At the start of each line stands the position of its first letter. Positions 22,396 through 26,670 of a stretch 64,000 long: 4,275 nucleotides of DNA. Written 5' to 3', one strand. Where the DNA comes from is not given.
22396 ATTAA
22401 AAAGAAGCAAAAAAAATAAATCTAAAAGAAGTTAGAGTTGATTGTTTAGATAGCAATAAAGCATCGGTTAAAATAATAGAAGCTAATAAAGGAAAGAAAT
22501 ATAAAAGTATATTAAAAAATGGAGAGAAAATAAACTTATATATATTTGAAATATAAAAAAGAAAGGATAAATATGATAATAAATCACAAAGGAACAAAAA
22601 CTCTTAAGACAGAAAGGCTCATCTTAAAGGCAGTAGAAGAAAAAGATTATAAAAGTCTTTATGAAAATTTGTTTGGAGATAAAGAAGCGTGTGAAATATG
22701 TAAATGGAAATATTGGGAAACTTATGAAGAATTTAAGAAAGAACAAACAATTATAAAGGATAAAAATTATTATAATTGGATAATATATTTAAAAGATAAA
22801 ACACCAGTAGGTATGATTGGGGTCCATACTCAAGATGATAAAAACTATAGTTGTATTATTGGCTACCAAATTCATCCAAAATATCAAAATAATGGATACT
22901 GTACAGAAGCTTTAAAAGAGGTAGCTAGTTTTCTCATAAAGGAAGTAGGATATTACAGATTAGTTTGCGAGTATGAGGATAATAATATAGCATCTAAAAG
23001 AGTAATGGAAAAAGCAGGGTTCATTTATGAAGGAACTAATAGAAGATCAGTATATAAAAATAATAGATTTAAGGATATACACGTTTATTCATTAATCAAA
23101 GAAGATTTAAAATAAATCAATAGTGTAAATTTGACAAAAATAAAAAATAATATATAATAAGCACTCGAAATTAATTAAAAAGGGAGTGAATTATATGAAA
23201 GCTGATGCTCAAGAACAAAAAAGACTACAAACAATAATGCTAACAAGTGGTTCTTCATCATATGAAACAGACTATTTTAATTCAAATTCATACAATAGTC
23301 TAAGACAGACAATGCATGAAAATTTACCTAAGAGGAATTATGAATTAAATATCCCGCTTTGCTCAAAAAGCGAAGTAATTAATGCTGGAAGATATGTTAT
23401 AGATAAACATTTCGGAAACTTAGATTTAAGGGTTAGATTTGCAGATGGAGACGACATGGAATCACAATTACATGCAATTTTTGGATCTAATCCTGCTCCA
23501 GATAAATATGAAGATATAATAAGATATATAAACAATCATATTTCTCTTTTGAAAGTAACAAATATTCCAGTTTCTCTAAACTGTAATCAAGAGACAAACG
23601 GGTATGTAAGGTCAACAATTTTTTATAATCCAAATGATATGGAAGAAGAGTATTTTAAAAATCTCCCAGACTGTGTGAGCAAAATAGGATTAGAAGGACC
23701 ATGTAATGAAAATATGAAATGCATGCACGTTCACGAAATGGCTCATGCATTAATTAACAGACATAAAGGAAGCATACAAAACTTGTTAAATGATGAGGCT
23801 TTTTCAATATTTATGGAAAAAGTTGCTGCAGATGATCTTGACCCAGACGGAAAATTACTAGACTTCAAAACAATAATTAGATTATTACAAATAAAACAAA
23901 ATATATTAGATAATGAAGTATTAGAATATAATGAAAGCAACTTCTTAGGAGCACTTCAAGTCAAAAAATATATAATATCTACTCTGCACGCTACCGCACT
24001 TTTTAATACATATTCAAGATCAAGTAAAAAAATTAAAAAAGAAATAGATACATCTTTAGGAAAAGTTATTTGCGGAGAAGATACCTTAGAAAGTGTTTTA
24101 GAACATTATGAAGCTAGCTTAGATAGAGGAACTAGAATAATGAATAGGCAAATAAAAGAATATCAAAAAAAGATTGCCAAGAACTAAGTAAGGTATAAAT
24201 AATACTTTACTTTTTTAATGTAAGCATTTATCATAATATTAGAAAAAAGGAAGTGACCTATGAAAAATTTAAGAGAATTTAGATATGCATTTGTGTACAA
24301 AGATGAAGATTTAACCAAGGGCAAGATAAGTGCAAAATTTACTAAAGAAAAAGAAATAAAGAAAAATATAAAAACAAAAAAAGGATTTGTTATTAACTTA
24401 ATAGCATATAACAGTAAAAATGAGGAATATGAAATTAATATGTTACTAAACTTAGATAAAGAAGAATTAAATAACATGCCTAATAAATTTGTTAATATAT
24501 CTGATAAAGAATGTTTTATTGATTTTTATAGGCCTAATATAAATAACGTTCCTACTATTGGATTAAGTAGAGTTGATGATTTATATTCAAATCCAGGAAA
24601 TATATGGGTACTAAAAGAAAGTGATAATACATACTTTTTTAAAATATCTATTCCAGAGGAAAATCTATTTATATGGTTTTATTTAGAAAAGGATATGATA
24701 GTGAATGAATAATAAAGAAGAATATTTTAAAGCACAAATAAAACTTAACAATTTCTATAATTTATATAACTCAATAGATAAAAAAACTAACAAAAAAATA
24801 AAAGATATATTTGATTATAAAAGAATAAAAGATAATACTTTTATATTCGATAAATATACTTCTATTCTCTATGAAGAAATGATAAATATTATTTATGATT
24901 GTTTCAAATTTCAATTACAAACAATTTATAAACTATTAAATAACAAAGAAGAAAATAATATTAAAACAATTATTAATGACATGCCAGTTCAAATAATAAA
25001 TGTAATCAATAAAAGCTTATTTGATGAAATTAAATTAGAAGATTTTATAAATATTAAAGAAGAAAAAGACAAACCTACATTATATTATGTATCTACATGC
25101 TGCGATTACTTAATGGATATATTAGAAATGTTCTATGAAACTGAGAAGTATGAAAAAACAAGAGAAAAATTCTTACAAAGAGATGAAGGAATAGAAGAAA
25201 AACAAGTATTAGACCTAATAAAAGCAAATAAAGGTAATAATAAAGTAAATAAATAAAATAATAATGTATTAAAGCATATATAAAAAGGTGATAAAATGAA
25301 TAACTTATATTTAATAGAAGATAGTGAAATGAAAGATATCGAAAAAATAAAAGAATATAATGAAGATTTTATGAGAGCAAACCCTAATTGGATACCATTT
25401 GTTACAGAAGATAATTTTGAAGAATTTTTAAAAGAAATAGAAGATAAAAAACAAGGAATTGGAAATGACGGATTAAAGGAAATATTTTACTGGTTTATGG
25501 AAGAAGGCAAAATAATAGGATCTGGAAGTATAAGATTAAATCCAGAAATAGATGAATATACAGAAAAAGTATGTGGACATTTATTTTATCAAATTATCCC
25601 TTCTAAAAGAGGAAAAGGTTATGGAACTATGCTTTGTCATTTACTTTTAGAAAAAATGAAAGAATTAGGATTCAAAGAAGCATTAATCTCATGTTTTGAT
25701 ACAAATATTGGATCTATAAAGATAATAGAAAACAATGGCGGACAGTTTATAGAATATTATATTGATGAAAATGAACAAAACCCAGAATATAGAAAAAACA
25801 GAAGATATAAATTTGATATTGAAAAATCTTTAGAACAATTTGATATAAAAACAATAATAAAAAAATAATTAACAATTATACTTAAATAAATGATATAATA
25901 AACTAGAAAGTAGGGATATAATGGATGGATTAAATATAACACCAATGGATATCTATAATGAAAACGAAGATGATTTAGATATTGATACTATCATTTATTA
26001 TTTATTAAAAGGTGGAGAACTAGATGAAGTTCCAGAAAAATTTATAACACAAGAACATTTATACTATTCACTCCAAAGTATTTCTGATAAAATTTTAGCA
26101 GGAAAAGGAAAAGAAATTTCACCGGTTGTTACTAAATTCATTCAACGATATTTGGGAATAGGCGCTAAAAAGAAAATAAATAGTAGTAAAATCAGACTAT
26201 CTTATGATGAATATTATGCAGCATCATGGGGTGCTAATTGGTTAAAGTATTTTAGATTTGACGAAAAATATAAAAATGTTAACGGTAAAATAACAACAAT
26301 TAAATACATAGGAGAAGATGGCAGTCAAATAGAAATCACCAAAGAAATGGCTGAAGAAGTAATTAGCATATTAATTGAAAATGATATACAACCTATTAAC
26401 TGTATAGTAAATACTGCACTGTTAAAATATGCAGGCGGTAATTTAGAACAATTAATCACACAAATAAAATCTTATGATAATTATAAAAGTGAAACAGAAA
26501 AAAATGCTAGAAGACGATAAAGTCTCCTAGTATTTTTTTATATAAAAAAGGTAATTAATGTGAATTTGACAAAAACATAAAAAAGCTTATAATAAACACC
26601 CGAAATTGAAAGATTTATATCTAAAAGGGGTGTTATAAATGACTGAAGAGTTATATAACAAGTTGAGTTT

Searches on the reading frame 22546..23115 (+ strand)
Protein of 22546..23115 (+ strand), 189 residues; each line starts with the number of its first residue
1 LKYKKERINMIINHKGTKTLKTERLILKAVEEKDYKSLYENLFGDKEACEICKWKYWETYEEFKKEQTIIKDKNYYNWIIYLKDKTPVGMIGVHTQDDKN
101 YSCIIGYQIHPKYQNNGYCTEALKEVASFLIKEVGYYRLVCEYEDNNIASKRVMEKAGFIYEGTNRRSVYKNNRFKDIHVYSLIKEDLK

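Call 10: search_protein_families(library=pfam, proteins=[window:22546-23115:+], max_evalue=0.01)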
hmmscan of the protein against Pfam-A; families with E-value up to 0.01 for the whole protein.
window:22546-23115:+ (189 aa): 6 families
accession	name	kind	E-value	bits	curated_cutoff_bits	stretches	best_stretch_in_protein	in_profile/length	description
PF13302.13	Acetyltransf_3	-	4.4e-26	92.7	25.4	1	24-159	1-137/138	Acetyltransferase (GNAT) domain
PF00583.31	Acetyltransf_1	-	1.4e-14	54.8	20.7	1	56-159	15-116/116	Acetyltransferase (GNAT) family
PF13420.13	Acetyltransf_4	-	7.9e-06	26.4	24.3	1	27-179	1-154/155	Acetyltransferase (GNAT) domain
PF13508.13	Acetyltransf_7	-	7.2e-05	23.5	27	1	78-160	5-83/84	Acetyltransferase (GNAT) domain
PF08445.16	FR47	-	0.0059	17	22.1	0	100-162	20-80/86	FR47-like protein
PF13523.12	Acetyltransf_8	-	0.0066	16.5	27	0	110-163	88-141/145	Acetyltransferase (GNAT) domain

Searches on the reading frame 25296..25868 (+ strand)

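Call 10: search_protein_families(library=pfam, proteins=[window:25296-25868:+], max_evalue=0.01)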
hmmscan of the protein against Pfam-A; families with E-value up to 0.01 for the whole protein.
window:25296-25868:+ (190 aa): 3 families
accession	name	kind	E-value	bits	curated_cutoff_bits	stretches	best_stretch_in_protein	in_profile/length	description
PF00583.31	Acetyltransf_1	-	1.7e-10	41.6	20.7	1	60-144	31-111/116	Acetyltransferase (GNAT) family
PF13302.13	Acetyltransf_3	-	2.6e-10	41.6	25.4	1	14-149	11-137/138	Acetyltransferase (GNAT) domain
PF13508.13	Acetyltransf_7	-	8.7e-05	23.3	27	1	64-126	5-62/84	Acetyltransferase (GNAT) domain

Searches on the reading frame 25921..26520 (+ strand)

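Call 10: search_protein_families(library=pfam, proteins=[window:25921-26520:+], max_evalue=0.01)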
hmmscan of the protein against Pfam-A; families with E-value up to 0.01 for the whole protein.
window:25921-26520:+ (199 aa): 1 family
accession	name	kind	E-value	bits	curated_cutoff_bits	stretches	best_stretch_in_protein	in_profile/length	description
PF01571.26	GCV_T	-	0.0011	18.7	25.6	1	106-154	162-211/255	Aminomethyltransferase folate-binding domain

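Call 91: search_protein_families(library=padloc, proteins=[window:25921-26520:+], max_evalue=0.01)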
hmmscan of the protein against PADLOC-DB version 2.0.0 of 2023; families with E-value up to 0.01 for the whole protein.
window:25921-26520:+ (199 aa): 0 families
